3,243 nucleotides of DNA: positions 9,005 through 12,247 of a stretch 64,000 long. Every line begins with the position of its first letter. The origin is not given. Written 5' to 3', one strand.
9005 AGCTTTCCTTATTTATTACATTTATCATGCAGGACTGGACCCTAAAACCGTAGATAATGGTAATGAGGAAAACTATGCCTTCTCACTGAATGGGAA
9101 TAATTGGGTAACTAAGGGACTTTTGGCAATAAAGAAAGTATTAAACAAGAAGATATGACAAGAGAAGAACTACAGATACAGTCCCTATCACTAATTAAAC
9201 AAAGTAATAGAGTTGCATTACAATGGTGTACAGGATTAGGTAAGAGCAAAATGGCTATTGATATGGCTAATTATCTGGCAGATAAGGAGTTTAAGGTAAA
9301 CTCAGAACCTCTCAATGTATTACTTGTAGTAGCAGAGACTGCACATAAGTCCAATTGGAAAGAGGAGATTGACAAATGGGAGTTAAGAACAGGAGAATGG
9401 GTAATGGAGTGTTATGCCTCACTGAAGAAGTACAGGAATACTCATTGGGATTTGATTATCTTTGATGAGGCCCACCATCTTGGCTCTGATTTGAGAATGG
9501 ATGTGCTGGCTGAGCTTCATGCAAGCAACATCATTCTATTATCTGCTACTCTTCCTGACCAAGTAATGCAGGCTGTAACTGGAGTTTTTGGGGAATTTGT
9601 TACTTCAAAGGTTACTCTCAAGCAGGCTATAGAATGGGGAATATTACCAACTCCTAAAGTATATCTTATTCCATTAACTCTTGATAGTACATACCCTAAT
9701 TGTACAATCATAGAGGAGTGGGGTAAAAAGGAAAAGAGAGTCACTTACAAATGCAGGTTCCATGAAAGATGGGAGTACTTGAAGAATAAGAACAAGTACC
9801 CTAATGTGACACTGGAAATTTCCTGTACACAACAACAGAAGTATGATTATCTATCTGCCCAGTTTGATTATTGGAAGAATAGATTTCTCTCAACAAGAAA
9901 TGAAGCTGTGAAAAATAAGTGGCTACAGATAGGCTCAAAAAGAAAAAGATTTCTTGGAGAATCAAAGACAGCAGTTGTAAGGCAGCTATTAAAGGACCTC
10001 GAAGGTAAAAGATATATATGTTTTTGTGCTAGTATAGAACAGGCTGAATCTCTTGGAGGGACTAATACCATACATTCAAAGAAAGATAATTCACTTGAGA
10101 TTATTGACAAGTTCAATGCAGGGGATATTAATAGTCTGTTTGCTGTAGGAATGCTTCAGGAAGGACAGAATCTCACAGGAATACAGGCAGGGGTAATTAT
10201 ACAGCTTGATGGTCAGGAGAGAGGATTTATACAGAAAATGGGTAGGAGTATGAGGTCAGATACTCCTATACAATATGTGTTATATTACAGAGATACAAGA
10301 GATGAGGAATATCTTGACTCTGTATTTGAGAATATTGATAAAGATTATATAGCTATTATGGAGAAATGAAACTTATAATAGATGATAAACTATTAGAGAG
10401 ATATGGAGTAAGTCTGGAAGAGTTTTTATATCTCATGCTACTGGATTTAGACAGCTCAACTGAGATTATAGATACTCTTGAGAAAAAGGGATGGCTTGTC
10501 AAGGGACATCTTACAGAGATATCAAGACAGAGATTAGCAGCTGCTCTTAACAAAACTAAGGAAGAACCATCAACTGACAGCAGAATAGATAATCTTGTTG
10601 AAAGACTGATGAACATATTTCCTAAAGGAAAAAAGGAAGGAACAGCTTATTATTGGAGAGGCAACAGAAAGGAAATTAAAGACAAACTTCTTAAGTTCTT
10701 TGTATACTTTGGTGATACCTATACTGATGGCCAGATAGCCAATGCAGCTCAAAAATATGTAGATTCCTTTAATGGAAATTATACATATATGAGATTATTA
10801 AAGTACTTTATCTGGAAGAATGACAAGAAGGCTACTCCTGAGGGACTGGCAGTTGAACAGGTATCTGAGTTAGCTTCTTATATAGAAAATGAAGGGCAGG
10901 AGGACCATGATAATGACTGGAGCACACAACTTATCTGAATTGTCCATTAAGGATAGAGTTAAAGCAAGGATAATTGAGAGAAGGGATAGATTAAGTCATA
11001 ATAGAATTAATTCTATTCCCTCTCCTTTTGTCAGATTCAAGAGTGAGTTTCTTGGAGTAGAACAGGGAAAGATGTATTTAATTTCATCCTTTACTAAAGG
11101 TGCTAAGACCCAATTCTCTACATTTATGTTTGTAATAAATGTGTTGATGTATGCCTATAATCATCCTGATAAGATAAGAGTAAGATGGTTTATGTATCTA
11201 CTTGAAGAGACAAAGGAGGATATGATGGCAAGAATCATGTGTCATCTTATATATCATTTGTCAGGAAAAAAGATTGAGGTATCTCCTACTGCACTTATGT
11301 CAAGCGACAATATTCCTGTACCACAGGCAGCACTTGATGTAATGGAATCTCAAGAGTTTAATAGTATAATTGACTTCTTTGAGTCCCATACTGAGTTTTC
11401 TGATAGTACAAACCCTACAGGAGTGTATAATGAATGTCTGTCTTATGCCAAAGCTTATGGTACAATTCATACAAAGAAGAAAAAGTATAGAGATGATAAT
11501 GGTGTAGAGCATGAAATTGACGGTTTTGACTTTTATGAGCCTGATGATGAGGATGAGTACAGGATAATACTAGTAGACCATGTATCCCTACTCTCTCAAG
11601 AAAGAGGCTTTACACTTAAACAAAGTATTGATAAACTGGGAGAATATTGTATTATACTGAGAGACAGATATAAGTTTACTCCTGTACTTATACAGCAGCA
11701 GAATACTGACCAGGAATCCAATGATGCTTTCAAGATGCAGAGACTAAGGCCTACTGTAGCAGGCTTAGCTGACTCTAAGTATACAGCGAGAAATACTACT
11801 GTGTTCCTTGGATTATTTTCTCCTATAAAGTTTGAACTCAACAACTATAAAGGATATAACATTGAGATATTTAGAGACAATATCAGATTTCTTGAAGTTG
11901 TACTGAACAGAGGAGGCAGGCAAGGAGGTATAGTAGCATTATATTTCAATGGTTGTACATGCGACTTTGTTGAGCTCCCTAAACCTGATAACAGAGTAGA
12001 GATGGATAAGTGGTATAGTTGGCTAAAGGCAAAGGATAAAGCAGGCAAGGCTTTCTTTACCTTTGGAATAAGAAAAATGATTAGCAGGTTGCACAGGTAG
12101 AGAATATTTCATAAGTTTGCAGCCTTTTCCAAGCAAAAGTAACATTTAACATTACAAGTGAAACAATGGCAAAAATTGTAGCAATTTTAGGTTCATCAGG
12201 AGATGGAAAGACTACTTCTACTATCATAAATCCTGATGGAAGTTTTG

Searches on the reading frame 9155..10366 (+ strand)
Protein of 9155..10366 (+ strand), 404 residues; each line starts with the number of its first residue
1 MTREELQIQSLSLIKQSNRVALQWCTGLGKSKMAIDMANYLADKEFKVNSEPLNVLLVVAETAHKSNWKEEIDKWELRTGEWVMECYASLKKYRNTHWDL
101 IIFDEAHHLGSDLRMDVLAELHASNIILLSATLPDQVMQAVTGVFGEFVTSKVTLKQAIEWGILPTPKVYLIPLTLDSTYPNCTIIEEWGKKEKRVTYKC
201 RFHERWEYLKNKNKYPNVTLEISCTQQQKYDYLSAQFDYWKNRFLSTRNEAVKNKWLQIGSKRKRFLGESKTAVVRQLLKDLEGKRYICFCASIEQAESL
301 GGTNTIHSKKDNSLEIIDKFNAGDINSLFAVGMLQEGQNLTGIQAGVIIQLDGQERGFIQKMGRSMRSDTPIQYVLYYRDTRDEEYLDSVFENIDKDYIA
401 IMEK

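Call 85: search_protein_families(library=pfam, proteins=[window:9155-10366:+], max_evalue=0.001)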
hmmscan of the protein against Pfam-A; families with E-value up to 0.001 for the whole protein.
window:9155-10366:+ (404 aa): 4 families
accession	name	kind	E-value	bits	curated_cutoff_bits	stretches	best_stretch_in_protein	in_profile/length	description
PF04851.21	ResIII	-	8.4e-11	42.5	22.5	2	91-134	119-163/164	Type III restriction enzyme, res subunit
PF00271.37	Helicase_C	-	2.3e-10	41.1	23.5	1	271-368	2-109/110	Helicase conserved C-terminal domain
PF00270.35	DEAD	-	5.3e-07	30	26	1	96-138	116-165/167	DEAD/DEAH box helicase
PF00176.29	SNF2-rel_dom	-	1.3e-05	24.9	24.9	0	89-132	120-162/290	SNF2-related domain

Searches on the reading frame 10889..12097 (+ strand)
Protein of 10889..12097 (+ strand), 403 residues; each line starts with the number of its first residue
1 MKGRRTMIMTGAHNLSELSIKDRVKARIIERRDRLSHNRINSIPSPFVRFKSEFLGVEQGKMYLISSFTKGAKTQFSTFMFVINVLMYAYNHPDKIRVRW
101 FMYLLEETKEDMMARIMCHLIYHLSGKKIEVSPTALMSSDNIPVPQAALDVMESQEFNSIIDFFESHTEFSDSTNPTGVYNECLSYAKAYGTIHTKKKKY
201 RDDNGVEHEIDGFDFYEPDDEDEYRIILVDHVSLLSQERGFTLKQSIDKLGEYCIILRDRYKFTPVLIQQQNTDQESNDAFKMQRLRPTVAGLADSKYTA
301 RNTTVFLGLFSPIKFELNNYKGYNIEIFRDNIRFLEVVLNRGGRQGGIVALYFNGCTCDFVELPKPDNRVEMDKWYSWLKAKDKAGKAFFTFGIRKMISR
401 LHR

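Call 85: search_protein_families(library=pfam, proteins=[window:10889-12097:+], max_evalue=0.001)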
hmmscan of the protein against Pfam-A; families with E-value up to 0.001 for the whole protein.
window:10889-12097:+ (403 aa): 0 families

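Call 88: search_protein_families(library=phrogs, proteins=[window:10889-12097:+], max_evalue=0.001)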
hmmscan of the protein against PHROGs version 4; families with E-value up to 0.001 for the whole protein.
window:10889-12097:+ (403 aa): 2 families
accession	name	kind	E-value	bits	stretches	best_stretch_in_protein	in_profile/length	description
phrog_15558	-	unknown function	1.1e-12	48.8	1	158-321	196-351/403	-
phrog_19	-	DNA, RNA and nucleotide metabolism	0.00016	21.6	1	24-370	307-587/621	DnaB-like replicative helicase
